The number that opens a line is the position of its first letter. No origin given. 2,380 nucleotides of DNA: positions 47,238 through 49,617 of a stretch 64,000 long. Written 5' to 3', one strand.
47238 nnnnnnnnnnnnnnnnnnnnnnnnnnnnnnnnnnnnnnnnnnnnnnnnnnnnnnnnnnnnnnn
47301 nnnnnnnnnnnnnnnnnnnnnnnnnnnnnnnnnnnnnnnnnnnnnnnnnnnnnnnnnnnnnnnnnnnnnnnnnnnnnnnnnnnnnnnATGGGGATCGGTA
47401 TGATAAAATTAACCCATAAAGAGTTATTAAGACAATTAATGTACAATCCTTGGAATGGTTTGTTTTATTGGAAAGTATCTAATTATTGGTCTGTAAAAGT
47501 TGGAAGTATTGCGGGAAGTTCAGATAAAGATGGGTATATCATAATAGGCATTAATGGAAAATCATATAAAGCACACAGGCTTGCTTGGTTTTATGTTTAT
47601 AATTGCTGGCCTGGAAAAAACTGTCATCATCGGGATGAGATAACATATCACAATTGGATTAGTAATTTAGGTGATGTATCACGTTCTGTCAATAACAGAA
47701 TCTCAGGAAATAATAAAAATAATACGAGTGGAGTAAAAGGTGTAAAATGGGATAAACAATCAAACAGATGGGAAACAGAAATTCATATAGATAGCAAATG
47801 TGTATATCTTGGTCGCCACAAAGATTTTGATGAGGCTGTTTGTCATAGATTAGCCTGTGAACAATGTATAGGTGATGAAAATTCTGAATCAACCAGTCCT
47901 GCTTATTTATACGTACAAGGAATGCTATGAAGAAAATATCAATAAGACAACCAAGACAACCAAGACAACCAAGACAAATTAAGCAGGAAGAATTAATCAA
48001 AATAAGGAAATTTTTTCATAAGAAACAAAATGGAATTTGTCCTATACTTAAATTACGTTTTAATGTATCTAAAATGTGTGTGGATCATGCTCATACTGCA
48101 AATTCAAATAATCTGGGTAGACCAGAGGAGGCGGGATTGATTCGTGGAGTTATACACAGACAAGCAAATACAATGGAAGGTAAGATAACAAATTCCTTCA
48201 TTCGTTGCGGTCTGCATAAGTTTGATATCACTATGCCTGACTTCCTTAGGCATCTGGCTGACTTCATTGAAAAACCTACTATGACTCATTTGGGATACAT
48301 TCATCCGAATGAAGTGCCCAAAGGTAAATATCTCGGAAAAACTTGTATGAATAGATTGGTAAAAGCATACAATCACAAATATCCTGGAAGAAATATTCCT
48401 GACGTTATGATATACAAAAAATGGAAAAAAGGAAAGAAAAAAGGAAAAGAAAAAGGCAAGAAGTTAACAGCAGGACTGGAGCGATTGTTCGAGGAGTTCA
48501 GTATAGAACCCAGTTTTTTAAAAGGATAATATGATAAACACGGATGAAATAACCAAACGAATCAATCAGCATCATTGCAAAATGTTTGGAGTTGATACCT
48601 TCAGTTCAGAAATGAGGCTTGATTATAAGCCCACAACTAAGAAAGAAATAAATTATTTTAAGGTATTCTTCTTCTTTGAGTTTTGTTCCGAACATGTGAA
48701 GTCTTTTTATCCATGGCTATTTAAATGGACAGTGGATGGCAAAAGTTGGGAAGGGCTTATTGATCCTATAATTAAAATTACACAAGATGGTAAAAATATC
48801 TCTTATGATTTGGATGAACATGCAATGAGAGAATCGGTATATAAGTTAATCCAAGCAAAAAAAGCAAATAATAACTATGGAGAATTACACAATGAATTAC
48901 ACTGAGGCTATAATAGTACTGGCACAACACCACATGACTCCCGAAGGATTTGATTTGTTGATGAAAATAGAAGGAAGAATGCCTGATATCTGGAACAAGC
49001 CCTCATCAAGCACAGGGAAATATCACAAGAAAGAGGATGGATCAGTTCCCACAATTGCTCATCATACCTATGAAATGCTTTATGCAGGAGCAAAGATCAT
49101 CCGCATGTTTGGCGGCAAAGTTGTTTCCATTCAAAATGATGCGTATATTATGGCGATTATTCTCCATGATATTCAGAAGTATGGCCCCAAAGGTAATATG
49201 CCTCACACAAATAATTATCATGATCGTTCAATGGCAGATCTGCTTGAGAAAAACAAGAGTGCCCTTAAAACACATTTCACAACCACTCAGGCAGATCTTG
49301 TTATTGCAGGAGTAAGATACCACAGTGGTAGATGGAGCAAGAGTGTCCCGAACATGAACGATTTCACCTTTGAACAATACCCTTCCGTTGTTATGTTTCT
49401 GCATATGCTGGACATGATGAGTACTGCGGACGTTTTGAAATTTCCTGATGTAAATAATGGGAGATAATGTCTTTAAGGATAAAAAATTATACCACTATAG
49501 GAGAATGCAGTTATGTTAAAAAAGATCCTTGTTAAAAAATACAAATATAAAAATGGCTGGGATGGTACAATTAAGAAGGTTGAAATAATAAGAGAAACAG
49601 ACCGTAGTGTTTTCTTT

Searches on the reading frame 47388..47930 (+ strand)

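Call 45: search_protein_families(library=pfam, proteins=[window:47388-47930:+], max_evalue=0.001)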
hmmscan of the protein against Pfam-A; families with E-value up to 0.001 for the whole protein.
window:47388-47930:+ (180 aa): 2 families
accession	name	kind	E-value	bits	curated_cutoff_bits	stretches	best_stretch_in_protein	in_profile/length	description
PF13392.12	HNH_3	-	9.5e-05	22.4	24.8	0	60-104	1-46/46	HNH endonuclease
PF00847.26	AP2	-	0.00041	21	33.3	1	114-150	1-40/54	AP2 domain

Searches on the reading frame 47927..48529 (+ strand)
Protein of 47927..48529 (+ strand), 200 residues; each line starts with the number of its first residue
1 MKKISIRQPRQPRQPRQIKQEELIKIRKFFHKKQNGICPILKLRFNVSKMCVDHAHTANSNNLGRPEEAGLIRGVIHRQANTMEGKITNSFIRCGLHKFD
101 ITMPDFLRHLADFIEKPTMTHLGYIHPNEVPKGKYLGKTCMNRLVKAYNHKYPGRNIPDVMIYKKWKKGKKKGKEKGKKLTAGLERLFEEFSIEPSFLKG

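Call 45: search_protein_families(library=pfam, proteins=[window:47927-48529:+], max_evalue=0.001)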
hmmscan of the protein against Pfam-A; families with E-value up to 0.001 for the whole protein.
window:47927-48529:+ (200 aa): 1 family
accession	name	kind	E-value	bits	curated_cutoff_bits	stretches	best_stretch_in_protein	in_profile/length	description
PF02945.21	Endonuclease_7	-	3.2e-05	24.2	23.6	1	27-114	15-80/82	Recombination endonuclease VII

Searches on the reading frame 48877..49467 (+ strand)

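Call 45: search_protein_families(library=pfam, proteins=[window:48877-49467:+], max_evalue=0.001)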
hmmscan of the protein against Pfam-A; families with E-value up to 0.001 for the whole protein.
window:48877-49467:+ (196 aa): 1 family
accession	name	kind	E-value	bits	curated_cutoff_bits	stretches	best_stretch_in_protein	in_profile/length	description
PF01966.28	HD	-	4.1e-06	27.5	22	1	61-156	2-92/116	HD domain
